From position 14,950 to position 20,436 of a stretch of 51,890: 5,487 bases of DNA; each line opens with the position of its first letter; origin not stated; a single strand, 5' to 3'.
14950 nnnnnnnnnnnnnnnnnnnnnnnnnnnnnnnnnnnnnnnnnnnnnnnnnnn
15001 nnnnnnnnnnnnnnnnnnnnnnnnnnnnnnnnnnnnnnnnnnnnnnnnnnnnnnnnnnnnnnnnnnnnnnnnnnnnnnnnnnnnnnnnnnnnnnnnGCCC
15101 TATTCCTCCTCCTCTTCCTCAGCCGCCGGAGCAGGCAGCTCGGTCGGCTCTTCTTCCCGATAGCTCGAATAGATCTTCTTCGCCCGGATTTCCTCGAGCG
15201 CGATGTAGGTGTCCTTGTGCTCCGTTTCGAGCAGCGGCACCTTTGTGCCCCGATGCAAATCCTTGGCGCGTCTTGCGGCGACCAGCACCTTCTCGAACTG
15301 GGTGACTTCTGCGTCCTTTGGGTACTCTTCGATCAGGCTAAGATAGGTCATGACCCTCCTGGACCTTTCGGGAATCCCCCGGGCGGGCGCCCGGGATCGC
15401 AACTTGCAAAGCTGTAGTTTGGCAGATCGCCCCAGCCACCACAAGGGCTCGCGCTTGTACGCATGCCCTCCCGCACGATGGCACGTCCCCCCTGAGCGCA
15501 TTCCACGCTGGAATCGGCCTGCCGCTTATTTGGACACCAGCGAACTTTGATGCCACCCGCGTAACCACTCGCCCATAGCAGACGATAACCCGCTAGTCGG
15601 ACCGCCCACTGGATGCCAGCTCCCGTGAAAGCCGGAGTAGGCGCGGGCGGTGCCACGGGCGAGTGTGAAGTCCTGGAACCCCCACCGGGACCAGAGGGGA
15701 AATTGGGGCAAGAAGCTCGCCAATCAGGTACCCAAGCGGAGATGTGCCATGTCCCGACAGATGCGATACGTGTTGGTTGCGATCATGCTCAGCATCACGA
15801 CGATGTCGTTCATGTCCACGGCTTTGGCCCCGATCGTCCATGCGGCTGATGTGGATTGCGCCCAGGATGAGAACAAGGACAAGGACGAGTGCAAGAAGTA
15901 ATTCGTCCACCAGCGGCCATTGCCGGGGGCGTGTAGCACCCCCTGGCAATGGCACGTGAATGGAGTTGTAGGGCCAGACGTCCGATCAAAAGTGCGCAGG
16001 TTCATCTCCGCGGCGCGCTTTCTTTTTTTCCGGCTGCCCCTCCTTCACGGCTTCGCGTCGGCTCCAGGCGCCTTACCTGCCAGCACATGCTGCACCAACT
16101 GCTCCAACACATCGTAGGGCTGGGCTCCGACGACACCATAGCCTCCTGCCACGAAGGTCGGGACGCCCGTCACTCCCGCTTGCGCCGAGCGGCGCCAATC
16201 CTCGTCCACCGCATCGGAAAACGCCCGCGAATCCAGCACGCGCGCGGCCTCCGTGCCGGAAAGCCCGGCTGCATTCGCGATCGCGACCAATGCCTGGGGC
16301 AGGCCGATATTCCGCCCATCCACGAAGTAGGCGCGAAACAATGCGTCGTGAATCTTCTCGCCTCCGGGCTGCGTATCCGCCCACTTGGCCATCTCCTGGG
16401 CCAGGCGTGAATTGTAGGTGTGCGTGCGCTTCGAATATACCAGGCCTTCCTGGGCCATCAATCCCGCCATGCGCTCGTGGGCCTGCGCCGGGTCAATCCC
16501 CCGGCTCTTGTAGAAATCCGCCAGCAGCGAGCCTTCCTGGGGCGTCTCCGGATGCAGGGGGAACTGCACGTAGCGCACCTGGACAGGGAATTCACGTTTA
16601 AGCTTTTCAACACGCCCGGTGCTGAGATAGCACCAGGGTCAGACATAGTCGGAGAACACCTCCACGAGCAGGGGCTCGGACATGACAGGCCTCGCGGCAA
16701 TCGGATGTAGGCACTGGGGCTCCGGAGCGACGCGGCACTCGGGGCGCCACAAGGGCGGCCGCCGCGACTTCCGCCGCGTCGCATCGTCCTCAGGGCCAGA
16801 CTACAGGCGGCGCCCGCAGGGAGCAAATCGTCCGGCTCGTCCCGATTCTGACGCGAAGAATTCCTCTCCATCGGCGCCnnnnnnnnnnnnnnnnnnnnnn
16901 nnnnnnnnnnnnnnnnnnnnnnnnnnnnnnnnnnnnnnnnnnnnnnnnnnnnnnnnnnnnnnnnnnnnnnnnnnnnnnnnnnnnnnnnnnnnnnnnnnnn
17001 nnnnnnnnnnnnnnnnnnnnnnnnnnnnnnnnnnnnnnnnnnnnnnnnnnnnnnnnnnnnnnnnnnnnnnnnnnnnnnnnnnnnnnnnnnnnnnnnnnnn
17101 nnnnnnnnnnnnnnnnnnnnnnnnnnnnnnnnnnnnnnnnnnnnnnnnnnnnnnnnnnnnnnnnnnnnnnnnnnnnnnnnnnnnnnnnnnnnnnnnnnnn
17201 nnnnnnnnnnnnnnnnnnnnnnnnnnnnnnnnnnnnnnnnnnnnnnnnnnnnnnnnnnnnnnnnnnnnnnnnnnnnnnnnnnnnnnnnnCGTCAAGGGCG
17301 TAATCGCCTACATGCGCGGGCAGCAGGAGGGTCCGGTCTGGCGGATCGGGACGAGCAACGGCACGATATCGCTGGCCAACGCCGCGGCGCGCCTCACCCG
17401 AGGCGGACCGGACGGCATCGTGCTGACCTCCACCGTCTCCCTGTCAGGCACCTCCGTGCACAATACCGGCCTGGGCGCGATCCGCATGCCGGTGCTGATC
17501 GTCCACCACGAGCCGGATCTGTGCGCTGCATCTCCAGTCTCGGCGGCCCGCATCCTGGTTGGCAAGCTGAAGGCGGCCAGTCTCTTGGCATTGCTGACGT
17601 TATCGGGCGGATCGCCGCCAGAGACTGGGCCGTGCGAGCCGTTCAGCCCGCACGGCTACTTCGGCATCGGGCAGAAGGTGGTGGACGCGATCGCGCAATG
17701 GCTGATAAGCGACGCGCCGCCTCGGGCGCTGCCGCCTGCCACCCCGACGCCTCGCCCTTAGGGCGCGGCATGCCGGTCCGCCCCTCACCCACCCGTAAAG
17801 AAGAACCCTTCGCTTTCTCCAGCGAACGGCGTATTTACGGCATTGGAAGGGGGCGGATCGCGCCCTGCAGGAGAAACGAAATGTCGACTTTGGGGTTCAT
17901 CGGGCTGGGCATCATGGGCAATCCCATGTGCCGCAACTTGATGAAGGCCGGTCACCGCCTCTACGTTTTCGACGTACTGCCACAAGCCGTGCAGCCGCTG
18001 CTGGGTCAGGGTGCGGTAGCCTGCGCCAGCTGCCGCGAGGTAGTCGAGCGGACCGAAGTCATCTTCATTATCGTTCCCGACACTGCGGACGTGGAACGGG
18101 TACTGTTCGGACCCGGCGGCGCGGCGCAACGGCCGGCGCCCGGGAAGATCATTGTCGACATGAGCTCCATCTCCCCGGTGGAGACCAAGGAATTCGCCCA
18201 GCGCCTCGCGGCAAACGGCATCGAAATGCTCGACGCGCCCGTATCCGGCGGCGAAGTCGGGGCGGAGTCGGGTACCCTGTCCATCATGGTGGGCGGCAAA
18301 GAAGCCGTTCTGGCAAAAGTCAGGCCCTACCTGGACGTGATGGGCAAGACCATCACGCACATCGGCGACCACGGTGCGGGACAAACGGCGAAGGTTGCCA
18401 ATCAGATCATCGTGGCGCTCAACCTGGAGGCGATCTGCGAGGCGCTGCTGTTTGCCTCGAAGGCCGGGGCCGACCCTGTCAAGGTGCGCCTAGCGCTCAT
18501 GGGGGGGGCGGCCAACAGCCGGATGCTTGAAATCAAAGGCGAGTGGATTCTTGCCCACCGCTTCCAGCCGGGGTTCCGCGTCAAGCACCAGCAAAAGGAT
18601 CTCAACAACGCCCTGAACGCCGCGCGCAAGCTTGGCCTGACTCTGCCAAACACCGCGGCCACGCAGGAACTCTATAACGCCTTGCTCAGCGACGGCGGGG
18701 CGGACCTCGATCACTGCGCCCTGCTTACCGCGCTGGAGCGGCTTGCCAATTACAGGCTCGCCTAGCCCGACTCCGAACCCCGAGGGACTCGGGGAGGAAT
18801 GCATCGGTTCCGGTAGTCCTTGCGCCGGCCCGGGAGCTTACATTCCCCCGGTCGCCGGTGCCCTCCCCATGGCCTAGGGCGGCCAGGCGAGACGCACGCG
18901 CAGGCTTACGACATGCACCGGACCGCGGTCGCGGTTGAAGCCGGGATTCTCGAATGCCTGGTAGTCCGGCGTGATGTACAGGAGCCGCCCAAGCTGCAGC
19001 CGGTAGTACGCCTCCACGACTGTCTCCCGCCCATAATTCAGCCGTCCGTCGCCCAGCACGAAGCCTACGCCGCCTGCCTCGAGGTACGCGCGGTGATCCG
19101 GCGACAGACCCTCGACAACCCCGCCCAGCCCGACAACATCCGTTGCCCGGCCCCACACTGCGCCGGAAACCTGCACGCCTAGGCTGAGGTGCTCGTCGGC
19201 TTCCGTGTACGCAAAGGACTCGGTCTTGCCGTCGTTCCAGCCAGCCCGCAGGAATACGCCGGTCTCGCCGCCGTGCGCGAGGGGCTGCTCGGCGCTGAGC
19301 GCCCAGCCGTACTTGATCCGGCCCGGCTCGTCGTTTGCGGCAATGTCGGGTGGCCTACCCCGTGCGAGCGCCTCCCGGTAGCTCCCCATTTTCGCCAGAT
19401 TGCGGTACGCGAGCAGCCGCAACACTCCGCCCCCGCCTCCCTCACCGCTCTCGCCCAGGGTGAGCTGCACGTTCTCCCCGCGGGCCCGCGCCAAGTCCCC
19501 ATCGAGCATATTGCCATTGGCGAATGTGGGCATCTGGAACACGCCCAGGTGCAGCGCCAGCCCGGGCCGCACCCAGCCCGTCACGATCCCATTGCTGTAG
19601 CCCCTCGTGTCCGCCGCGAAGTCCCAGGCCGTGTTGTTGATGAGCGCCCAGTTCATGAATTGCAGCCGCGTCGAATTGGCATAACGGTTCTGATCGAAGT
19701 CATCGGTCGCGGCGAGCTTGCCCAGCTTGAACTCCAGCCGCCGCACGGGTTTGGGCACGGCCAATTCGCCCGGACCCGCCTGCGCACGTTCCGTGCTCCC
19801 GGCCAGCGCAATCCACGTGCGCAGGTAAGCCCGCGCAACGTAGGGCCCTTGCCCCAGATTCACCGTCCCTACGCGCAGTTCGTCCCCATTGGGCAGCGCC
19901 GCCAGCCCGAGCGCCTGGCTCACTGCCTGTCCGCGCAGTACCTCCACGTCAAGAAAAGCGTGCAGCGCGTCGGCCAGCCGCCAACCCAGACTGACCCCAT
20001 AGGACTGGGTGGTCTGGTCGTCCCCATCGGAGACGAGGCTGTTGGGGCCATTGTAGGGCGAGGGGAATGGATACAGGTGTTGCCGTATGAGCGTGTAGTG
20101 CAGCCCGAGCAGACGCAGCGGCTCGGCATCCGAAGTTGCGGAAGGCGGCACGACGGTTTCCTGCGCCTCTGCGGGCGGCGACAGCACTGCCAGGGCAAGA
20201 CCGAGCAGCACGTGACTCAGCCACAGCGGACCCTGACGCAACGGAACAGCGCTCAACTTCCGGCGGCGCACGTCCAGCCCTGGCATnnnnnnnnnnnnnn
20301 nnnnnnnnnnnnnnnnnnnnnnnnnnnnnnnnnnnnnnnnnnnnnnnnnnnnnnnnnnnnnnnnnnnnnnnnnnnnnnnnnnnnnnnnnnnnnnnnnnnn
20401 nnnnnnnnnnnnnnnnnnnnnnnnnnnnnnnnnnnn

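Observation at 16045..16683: In-frame TGA exactly at the first Cys of the CxxC motif of a DsbA/FrnE-like oxidoreductase: candidate selenoprotein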

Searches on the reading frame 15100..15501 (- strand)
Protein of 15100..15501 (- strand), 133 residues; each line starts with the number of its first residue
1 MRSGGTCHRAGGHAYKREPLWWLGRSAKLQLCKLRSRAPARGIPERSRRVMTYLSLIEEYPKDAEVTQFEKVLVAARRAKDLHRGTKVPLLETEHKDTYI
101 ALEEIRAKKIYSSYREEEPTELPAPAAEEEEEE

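Call 11: search_protein_families(library=pfam, proteins=[window:15100-15501:-], max_evalue=0.001)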
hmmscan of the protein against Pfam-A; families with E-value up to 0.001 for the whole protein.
window:15100-15501:- (133 aa): 1 family
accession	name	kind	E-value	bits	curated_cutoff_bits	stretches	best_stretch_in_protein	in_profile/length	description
PF01192.27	RNA_pol_Rpb6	-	2.7e-08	34.1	26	1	68-110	9-51/53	RNA polymerase Rpb6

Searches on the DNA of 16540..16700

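Call 57: search_rna_families(source=window, start=16540, end=16700, threshold=evalue, max_evalue=10, show_alignments=3)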
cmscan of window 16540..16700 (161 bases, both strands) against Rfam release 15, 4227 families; matches with E-value up to 10: 0.
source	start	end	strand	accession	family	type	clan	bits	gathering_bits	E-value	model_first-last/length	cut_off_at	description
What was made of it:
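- Tried and rejected: Rfam SECIS models on 16540-16700 at E up to 10 found nothing (call 57).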

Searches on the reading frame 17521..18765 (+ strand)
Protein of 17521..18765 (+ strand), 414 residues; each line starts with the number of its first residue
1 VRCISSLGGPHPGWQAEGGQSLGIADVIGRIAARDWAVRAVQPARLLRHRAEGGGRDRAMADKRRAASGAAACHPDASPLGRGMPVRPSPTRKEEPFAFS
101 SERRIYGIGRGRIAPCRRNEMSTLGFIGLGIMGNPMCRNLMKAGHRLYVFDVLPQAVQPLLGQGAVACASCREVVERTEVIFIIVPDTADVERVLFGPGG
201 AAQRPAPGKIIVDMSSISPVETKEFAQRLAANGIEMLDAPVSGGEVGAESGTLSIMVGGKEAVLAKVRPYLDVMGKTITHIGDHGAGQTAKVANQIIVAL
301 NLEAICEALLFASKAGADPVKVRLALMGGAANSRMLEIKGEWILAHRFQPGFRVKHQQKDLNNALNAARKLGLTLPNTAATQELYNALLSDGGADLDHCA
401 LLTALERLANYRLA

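Call 11: search_protein_families(library=pfam, proteins=[window:17521-18765:+], max_evalue=0.001)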
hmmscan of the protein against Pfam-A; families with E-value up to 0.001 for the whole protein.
window:17521-18765:+ (414 aa): 4 families
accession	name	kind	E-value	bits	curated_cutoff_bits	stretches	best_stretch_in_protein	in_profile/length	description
PF03446.21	NAD_binding_2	-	8.9e-54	182.3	21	1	124-282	2-161/161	NAD binding domain of 6-phosphogluconate dehydrogenase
PF14833.11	NAD_binding_11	-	4.7e-37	127.4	30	1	285-404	1-121/122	NAD-binding of NADP-dependent 3-hydroxyisobutyrate dehydrogenase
PF03807.23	F420_oxidored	-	8.4e-06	26.7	21.6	1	124-214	2-91/94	NADP oxidoreductase coenzyme F420-dependent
PF02826.25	2-Hacid_dh_C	-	1e-05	25.4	25.1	1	117-194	32-108/178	D-isomer specific 2-hydroxyacid dehydrogenase, NAD binding domain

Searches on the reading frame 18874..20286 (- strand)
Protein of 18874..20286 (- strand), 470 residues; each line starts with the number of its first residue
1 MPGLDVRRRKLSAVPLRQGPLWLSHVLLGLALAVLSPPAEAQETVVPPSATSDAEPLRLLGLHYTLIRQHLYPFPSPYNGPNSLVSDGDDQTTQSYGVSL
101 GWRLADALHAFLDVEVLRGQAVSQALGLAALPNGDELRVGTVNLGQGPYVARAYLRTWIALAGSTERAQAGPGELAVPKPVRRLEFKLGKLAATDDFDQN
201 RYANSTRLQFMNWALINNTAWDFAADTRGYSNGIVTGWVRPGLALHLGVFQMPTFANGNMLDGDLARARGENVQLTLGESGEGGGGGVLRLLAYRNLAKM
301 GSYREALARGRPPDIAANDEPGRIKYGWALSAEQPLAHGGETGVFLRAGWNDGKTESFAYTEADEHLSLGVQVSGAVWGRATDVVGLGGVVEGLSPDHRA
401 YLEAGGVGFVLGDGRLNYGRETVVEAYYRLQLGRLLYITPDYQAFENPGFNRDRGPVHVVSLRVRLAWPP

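Call 11: search_protein_families(library=pfam, proteins=[window:18874-20286:-], max_evalue=0.001)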
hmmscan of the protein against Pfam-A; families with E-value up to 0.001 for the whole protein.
window:18874-20286:- (470 aa): 1 family
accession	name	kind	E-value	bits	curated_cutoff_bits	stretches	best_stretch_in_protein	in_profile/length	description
PF04966.18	OprB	-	1.1e-36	127.4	22.9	1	181-465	78-369/372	Carbohydrate-selective porin, OprB family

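Call 12: find_encoding_contigs(protein=window:18874-20286:-, flank=10000, max_places=4)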
Protein window:18874-20286:- (470 aa): no gene with exactly this product is on record in the collection.
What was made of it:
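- Tried and rejected: An exact look-up of the OprB neighbour found no record (call 12).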
